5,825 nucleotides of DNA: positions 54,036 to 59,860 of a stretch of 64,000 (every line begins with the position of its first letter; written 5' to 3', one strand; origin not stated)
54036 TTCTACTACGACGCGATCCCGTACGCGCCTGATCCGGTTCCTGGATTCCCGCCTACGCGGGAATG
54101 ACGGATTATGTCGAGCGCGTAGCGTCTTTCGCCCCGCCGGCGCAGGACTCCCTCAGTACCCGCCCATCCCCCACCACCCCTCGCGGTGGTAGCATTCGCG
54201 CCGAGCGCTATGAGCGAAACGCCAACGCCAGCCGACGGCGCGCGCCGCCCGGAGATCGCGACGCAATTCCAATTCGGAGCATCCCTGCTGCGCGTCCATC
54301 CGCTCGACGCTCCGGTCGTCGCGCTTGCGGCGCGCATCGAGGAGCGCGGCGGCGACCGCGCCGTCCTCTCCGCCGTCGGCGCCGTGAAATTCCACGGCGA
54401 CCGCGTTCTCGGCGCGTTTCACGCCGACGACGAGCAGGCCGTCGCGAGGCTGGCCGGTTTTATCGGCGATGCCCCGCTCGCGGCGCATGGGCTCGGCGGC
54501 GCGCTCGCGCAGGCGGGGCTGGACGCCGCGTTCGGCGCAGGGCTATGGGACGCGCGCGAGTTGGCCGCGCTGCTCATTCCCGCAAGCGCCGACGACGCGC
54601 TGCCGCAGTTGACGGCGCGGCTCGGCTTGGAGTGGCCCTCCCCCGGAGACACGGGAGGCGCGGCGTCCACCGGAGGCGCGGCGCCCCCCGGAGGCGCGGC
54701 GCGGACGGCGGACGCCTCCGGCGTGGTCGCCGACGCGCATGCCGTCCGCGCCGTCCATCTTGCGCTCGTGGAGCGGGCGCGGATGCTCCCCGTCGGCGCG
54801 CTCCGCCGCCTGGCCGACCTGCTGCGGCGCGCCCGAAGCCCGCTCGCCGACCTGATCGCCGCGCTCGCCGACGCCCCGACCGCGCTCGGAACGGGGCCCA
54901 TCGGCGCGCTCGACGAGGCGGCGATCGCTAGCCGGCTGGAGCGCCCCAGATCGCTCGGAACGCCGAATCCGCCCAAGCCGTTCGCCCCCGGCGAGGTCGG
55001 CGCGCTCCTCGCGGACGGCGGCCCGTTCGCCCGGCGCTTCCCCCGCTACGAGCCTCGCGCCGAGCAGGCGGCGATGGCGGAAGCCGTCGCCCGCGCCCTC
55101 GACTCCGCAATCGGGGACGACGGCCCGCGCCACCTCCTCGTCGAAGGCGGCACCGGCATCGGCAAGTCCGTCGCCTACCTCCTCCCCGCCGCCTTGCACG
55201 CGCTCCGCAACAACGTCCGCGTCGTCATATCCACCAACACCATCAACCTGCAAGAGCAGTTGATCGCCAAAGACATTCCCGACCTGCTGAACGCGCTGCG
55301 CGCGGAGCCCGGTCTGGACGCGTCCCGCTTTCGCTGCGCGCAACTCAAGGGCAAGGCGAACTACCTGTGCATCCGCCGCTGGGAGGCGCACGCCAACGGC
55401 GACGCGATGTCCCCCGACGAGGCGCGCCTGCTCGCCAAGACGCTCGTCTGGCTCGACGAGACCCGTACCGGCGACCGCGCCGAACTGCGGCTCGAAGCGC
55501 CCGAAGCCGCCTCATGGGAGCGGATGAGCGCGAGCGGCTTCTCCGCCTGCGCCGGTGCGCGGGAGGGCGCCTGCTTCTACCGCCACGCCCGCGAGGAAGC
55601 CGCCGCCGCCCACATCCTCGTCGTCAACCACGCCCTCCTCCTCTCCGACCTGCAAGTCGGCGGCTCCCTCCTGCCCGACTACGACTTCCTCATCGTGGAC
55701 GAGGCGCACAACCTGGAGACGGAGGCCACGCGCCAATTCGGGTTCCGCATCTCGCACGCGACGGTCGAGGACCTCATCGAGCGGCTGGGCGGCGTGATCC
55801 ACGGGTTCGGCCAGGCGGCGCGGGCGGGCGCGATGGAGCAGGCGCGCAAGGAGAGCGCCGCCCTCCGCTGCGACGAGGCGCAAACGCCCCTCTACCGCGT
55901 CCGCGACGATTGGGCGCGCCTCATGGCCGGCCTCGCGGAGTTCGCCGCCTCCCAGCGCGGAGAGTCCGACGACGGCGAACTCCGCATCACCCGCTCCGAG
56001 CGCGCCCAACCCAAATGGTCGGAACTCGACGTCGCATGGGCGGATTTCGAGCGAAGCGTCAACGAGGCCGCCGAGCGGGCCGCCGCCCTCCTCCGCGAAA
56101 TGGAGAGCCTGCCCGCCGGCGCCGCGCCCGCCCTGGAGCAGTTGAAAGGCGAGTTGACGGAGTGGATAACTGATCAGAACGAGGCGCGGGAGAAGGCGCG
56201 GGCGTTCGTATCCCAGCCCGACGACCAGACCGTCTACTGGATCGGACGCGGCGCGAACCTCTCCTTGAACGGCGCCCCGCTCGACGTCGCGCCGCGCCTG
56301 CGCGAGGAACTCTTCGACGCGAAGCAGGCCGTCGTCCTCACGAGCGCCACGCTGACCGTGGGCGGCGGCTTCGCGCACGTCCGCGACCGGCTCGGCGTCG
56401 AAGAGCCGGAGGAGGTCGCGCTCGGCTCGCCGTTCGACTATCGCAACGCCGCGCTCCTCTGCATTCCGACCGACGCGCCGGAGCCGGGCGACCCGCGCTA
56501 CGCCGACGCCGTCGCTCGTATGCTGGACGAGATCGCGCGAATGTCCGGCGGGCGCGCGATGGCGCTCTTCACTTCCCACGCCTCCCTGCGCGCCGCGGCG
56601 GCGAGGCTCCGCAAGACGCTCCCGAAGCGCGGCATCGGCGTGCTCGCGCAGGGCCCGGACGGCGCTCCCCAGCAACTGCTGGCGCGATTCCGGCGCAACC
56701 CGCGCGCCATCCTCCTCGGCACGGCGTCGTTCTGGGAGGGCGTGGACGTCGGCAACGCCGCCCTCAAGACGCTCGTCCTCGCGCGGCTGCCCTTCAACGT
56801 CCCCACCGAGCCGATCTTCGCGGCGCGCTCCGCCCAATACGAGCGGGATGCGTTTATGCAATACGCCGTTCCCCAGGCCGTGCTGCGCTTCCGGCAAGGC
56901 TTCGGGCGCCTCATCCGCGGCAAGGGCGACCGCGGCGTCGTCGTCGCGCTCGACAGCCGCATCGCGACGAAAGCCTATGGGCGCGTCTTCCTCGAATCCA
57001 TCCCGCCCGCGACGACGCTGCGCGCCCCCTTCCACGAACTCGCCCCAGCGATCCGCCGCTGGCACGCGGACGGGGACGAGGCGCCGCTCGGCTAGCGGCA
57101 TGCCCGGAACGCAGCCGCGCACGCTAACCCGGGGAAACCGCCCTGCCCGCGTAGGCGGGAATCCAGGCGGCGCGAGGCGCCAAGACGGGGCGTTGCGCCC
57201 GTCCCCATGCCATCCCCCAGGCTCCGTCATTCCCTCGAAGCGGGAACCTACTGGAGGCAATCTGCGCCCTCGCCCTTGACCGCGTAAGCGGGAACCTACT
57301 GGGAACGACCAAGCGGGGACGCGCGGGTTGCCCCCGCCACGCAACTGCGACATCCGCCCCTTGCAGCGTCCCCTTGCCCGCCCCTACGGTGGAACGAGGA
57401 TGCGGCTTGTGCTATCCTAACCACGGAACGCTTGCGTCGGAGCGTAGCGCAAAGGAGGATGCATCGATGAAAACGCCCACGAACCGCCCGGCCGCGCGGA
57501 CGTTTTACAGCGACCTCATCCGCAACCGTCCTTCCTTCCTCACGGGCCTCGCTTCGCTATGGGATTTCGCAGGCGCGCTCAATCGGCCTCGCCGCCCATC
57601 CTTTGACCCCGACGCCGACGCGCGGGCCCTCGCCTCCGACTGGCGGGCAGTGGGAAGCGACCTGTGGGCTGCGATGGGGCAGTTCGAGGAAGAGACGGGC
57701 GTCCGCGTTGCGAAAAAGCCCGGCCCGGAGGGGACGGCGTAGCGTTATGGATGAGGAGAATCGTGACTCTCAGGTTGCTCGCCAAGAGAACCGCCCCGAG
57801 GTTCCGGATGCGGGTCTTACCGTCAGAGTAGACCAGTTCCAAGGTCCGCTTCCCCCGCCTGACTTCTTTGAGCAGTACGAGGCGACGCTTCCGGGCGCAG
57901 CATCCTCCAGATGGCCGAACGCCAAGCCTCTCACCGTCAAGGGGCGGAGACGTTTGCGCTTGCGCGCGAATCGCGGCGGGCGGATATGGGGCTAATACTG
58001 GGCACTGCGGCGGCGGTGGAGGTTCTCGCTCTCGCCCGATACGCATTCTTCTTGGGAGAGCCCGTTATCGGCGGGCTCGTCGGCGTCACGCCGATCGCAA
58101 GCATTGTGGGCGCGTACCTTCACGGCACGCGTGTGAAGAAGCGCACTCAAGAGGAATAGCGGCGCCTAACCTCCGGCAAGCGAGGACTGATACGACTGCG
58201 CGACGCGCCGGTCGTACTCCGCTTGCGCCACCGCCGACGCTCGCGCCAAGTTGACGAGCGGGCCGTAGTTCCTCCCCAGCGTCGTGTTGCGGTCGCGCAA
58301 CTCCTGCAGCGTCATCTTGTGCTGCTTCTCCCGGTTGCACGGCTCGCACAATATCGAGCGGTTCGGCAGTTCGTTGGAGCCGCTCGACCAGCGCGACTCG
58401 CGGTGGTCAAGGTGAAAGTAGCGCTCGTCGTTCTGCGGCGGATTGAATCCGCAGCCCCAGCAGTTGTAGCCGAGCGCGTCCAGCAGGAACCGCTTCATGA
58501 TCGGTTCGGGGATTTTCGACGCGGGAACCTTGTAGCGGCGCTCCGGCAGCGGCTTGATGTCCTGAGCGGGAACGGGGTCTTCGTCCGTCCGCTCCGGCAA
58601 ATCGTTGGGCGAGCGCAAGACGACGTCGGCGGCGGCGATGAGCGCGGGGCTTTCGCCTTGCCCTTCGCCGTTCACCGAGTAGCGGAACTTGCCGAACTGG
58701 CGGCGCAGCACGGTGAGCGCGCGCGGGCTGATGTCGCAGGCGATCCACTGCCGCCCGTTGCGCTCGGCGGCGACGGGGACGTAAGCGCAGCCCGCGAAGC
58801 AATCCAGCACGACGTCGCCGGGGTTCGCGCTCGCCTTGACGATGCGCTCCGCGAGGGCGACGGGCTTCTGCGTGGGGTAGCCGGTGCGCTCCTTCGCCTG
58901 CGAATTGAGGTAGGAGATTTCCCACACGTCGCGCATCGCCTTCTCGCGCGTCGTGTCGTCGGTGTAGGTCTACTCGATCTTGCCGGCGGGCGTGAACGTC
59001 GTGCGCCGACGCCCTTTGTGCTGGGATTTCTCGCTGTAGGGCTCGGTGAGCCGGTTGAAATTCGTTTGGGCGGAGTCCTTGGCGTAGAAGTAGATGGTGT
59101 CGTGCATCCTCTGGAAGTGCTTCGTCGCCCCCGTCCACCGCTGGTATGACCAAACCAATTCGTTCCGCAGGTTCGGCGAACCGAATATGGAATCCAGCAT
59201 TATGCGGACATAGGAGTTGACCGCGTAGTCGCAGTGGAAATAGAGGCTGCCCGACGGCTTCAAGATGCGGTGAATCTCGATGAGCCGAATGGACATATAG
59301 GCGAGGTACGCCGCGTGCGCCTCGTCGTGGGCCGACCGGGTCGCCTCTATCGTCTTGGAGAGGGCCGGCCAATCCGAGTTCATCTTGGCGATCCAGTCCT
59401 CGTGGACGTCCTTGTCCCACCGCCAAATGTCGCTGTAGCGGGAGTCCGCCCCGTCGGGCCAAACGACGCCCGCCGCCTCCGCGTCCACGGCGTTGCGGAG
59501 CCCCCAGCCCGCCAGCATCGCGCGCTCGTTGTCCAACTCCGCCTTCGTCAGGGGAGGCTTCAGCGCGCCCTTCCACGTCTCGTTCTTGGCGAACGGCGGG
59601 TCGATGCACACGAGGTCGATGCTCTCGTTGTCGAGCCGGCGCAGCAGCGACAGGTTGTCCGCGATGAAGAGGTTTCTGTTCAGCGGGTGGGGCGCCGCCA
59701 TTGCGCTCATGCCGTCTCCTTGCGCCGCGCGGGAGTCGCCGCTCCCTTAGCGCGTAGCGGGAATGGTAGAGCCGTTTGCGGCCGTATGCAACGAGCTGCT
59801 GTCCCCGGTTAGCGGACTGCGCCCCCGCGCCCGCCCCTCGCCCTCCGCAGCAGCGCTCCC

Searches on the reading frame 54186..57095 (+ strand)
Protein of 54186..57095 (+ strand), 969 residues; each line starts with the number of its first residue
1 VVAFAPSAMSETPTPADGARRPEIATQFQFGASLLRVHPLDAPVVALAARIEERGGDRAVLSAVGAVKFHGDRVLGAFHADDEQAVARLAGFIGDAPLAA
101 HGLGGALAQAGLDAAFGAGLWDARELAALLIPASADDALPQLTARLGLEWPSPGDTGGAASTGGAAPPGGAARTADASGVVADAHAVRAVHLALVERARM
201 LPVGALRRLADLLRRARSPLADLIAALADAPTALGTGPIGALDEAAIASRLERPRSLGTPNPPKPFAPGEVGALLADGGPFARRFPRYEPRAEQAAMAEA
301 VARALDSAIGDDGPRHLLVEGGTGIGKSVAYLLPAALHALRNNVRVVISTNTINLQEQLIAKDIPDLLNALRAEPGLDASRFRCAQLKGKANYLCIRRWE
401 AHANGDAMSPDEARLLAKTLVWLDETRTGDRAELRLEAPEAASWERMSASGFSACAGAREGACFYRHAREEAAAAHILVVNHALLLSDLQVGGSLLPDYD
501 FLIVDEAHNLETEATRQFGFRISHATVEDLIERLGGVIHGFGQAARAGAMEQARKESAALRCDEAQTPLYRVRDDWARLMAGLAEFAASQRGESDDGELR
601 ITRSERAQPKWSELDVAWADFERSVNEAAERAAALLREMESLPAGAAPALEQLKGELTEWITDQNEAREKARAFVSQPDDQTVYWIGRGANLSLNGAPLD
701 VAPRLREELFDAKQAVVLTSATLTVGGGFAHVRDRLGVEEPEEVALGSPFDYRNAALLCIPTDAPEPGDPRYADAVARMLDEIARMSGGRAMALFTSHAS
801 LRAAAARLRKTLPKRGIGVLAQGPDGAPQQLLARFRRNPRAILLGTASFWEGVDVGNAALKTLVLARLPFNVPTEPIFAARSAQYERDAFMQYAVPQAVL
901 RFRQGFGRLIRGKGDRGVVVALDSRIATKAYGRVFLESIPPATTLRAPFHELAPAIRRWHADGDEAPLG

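Call 57: search_protein_families(library=pfam, proteins=[window:54186-57095:+], max_evalue=0.01)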
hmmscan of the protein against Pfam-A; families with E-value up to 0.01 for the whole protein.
window:54186-57095:+ (969 aa): 4 families
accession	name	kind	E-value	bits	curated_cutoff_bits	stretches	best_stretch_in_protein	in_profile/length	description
PF13307.12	Helicase_C_2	-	2.3e-38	132.4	25.3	1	782-941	3-169/170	Helicase C-terminal domain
PF00270.35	DEAD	-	5.8e-10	39.6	26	1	315-360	15-62/167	DEAD/DEAH box helicase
PF04851.21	ResIII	-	4.2e-05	23.9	22.5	0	288-360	2-70/164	Type III restriction enzyme, res subunit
PF06733.21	DEAD_2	-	0.00016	21.9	21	1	453-524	97-169/172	DEAD_2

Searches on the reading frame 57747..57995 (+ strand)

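Call 56: search_protein_families(library=ncbifam, proteins=[window:57747-57995:+], max_evalue=0.01)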
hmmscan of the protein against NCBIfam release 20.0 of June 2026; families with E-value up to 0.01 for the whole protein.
window:57747-57995:+ (82 aa): 0 families

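Call 57: search_protein_families(library=pfam, proteins=[window:57747-57995:+], max_evalue=0.01)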
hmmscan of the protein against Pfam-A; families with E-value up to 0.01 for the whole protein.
window:57747-57995:+ (82 aa): 1 family
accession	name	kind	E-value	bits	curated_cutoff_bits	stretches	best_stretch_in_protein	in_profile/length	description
PF10097.14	DUF2335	-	0.0009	19.5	25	1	36-53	1-18/50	Predicted membrane protein (DUF2335)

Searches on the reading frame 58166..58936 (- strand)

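Call 6: search_protein_families(library=pfam, proteins=[window:58166-58936:-], max_evalue=0.1)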
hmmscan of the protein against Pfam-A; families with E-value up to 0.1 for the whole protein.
window:58166-58936:- (256 aa): 5 families
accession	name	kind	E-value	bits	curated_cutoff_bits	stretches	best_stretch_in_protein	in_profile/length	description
PF01555.25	N6_N4_Mtase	-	1.1e-20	75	26.7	1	2-75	141-217/221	DNA methylase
PF02945.21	Endonuclease_7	-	0.00068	19.9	23.6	1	149-203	16-62/82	Recombination endonuclease VII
PF02475.24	TRM5-TYW2_MTfase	-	0.00078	19.9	28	1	33-79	30-78/164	TRM5/TYW2 methyltransferase domain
PF01844.29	HNH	-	0.0015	19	21.4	1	159-206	1-46/47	HNH endonuclease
PF14279.12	HNH_5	-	0.052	13.9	27.5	1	185-210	24-49/56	HNH endonuclease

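Call 50: search_protein_families(library=padloc, proteins=[window:58166-58936:-], max_evalue=0.01)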
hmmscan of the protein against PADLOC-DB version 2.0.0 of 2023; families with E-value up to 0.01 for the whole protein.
window:58166-58936:- (256 aa): 48 families (the best 25 are shown)
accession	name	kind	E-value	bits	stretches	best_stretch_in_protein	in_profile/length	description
PDLC03300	MTase_II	-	1.1e-23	81.7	1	3-83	198-278/302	Type II methyltransferase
PDLC03339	MTase_II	-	1.3e-23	81.4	1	2-80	192-270/399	Type II methyltransferase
PDLC03371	MTase_II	-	2.7e-19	67.7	1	1-78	172-249/260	Type II methyltransferase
PDLC03299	MTase_II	-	3.6e-18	64.1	1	3-79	179-255/296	Type II methyltransferase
PDLC03320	MTase_II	-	5.2e-17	59.9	1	2-81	195-274/289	Type II methyltransferase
PDLC03327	MTase_II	-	9.8e-15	52.6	1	3-74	206-277/319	Type II methyltransferase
PDLC03354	MTase_II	-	2.8e-13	47.7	1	2-85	308-386/425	Type II methyltransferase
PDLC03265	MTase_II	-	5.1e-11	40.6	1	3-79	253-326/333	Type II methyltransferase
PDLC03738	oMTase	-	5.5e-11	39.8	1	19-71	203-255/376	orphan methyltransferase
PDLC03636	MTase_III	-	8.7e-11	39.3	1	15-83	339-407/575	Type III methyltransferase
PDLC03387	MTase_II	-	3.5e-10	37.5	1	2-73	200-267/289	Type II methyltransferase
PDLC03216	MTase_II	-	8.7e-10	36.1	1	18-69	192-243/364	Type II methyltransferase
PDLC03633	MTase_III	-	2.3e-09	34.5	1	17-83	289-355/616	Type III methyltransferase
PDLC03228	MTase_II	-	2.9e-09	35.1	1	19-73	143-197/227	Type II methyltransferase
PDLC03353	MTase_II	-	1.1e-08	33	1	2-75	173-244/260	Type II methyltransferase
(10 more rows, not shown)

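Call 105: search_protein_families(library=pfam, proteins=[L097:6629-7702:+, L097:9338-10417:+], max_evalue=0.01)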
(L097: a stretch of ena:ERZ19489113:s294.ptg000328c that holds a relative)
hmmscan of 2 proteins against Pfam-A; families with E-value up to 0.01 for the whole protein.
L097:6629-7702:+ (357 aa): 0 families

L097:9338-10417:+ (359 aa): 1 family
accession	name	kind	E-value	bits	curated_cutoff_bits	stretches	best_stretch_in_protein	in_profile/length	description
PF01555.25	N6_N4_Mtase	-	0.0015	18.9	26.7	0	151-183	166-198/221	DNA methylase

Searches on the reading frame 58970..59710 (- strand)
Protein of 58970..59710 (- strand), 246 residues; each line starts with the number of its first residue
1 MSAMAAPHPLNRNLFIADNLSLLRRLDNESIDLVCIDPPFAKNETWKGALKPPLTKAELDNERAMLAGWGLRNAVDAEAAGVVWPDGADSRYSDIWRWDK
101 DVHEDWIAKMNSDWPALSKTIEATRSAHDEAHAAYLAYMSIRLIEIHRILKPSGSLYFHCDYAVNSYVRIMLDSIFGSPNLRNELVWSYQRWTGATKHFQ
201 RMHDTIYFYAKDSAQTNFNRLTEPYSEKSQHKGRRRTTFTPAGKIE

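Call 6: search_protein_families(library=pfam, proteins=[window:58970-59710:-], max_evalue=0.1)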
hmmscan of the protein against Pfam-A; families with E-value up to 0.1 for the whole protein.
window:58970-59710:- (246 aa): 3 families
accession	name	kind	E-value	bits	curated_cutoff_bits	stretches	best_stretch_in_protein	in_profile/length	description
PF01555.25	N6_N4_Mtase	-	4.7e-18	66.4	26.7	1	31-235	1-132/221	DNA methylase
PF03602.21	Cons_hypoth95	-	0.0058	16.8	24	1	13-49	94-132/182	Conserved hypothetical protein 95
PF10237.15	N6-adenineMlase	-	0.088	12.9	23.2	0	25-48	84-106/166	Probable N6-adenine methyltransferase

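Call 50: search_protein_families(library=padloc, proteins=[window:58970-59710:-], max_evalue=0.01)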
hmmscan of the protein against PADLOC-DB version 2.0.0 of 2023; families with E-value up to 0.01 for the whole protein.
window:58970-59710:- (246 aa): 28 families (the best 25 are shown)
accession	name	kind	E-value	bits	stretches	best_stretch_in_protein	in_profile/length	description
PDLC03339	MTase_II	-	2.4e-32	110.2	2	134-228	59-152/399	Type II methyltransferase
PDLC03300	MTase_II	-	5.2e-26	89.4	1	119-220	70-171/302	Type II methyltransferase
PDLC03354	MTase_II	-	9.3e-20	69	1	132-232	126-226/425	Type II methyltransferase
PDLC03633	MTase_III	-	1.5e-19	68.2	1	123-232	139-250/616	Type III methyltransferase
PDLC03636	MTase_III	-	1.3e-17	61.9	1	131-232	92-194/575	Type III methyltransferase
PDLC03299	MTase_II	-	2.6e-17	61.3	2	129-220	56-145/296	Type II methyltransferase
PDLC03265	MTase_II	-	1.1e-13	49.4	2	132-189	70-124/333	Type II methyltransferase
PDLC03641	MTase_III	-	1.9e-13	47.8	1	126-230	175-281/657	Type III methyltransferase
PDLC03635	MTase_III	-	2e-13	47.9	1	131-227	264-364/708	Type III methyltransferase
PDLC03634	MTase_III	-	3.7e-13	47.2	1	122-230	160-267/621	Type III methyltransferase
PDLC03638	MTase_III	-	4.9e-12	43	1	132-219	428-515/816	Type III methyltransferase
PDLC03644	MTase_III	-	5.5e-12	43.2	1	130-229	104-202/542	Type III methyltransferase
PDLC03371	MTase_II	-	2.7e-11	41.5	1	12-234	11-172/260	Type II methyltransferase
PDLC03278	MTase_II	-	1.7e-10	38.9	1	125-215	36-125/390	Type II methyltransferase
PDLC03320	MTase_II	-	1.1e-09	35.9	1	133-240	77-183/289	Type II methyltransferase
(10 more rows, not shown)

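Call 75: list_cluster_members(proteins=[P0001, P0121, window:58970-59710:-, window:58166-58936:-, P0130])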
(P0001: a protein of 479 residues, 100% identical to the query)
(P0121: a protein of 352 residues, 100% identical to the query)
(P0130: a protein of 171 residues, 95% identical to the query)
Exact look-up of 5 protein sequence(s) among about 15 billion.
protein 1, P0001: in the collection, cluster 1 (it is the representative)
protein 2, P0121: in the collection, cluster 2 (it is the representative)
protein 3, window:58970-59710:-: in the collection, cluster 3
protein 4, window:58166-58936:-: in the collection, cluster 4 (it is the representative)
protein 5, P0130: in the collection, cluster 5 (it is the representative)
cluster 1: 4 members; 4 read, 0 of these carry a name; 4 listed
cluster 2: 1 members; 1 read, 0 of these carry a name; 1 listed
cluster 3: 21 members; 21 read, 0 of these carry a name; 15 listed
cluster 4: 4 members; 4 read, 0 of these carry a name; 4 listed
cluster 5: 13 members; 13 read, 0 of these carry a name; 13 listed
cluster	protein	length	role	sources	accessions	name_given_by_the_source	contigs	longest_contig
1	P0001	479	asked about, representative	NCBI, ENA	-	-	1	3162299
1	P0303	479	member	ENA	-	-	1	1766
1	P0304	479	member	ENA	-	-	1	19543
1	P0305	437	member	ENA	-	-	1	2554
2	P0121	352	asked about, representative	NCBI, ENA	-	-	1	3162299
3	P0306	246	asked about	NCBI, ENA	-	-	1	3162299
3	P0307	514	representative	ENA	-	-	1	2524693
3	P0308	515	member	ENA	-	-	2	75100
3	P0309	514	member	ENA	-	-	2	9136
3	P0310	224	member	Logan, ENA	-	-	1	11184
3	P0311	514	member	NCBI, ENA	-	-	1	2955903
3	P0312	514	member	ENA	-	-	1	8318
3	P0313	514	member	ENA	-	-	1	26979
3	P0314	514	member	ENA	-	-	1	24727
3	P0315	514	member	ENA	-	-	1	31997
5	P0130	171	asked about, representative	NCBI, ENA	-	-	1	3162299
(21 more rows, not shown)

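Call 105: search_protein_families(library=pfam, proteins=[L097:6629-7702:+, L097:9338-10417:+], max_evalue=0.01)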
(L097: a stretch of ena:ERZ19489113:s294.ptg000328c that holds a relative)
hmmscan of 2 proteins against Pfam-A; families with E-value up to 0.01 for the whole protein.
L097:6629-7702:+ (357 aa): 0 families

L097:9338-10417:+ (359 aa): 1 family
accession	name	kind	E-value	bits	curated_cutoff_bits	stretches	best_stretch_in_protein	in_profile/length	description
PF01555.25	N6_N4_Mtase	-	0.0015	18.9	26.7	0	151-183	166-198/221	DNA methylase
